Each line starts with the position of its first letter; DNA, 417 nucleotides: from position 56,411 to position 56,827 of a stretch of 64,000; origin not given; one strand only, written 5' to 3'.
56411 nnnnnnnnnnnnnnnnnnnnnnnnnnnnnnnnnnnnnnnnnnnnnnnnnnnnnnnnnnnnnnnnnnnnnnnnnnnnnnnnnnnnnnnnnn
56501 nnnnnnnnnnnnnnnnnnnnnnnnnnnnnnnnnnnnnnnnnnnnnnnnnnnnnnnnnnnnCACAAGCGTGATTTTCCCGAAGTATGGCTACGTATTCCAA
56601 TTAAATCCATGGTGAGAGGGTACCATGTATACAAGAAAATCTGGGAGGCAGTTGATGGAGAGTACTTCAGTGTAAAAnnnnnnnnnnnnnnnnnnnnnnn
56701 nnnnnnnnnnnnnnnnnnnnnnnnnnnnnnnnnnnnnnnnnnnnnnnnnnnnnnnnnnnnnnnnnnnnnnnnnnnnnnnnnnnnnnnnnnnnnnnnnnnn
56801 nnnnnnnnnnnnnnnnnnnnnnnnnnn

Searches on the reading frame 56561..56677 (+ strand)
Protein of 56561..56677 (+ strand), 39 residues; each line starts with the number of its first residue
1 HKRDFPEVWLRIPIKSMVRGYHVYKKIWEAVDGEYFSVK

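Call 55: search_protein_representatives(protein=window:56561-56677:+)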
Query: 39 residues. Proteins with E-value up to 0.001 (for the whole library): 3; up to 1e-10: 0; up to 1e-30: 0. The best 3 are listed.
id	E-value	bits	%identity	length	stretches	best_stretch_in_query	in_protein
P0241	9.6e-07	43.8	79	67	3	16-34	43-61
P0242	3.3e-04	36.0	82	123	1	14-35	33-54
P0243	4.1e-04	35.7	-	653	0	-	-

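Call 57: find_encoding_contigs(protein=P0242, flank=5000, max_places=10)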
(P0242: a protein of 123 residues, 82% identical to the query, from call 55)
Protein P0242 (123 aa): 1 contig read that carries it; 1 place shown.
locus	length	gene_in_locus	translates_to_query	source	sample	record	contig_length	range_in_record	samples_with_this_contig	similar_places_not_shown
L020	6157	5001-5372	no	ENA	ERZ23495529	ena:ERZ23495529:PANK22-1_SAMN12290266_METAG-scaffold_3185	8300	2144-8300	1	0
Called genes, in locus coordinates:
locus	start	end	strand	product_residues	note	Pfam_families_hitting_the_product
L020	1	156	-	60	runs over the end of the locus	-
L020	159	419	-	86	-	-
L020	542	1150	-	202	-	-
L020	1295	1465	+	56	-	-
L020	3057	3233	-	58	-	-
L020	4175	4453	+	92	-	-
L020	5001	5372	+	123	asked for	-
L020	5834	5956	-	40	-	-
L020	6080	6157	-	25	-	?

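Call 61: find_homologous_proteins(query=P0242, max_evalue=0.001)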
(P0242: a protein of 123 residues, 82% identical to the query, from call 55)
Query P0242 (123 aa): 6 proteins with E <= 0.001 among 7 candidates.
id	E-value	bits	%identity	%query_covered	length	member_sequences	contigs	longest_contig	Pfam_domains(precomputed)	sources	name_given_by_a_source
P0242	5.6e-82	290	100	100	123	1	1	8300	-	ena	-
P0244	1.2e-27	115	77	60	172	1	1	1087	-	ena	-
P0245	1.6e-16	79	74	43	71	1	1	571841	-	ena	-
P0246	8.5e-13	66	89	30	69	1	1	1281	-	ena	-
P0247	5.8e-12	64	78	37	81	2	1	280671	-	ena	-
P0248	1.4e-11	63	54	46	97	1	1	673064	-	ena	-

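Call 62: find_encoding_contigs(protein=P0245, flank=3000, max_places=4)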
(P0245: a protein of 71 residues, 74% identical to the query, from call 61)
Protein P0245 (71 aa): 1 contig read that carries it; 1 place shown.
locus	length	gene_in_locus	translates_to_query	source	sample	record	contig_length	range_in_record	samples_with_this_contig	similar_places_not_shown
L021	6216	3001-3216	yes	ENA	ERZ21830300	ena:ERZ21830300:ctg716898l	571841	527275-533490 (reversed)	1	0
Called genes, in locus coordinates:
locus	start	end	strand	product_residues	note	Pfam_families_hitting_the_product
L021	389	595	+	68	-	-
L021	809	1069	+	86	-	-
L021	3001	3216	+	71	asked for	-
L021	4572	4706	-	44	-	-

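Call 63: find_encoding_contigs(protein=P0247, flank=3000, max_places=4)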
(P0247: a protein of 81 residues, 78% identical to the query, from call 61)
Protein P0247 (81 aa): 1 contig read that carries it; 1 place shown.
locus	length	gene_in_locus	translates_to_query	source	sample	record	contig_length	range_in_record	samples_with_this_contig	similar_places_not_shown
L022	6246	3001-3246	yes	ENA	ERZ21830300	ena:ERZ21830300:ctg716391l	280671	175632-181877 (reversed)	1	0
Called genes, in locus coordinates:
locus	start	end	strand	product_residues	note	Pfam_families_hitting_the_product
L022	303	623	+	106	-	-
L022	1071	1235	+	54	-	-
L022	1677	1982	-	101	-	-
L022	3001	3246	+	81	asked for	-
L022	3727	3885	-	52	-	-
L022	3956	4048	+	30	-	-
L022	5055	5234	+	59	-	-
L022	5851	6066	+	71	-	-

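Call 64: find_encoding_contigs(protein=P0248, flank=3000, max_places=4)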
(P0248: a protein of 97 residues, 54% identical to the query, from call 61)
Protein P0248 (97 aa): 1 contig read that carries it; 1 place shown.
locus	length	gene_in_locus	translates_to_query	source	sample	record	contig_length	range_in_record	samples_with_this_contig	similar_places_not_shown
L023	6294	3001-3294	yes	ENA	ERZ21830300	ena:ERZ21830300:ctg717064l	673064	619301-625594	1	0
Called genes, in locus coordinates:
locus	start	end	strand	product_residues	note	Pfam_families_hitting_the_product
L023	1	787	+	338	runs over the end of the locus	-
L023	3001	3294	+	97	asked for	-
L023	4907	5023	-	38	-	-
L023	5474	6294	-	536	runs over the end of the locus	PF00078:RVT_1, PF17919:RT_RNaseH_2, PF17917:RT_RNaseH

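Call 65: find_encoding_contigs(protein=P0244, flank=3000, max_places=4)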
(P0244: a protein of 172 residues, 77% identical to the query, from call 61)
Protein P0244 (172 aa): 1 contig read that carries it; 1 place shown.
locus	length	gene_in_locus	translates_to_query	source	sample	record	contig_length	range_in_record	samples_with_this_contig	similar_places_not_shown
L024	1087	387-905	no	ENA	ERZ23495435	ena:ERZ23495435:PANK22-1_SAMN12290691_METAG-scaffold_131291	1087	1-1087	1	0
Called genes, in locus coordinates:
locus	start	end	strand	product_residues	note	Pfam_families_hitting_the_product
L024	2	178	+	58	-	?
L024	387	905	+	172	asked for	-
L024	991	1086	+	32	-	?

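Call 66: find_encoding_contigs(protein=P0246, flank=3000, max_places=4)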
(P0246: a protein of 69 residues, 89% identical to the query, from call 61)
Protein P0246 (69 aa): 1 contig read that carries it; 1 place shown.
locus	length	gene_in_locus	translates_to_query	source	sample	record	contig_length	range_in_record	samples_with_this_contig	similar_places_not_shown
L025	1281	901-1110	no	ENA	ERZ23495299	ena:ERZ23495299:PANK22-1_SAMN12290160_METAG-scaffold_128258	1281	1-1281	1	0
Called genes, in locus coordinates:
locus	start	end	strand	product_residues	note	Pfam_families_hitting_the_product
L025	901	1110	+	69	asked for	-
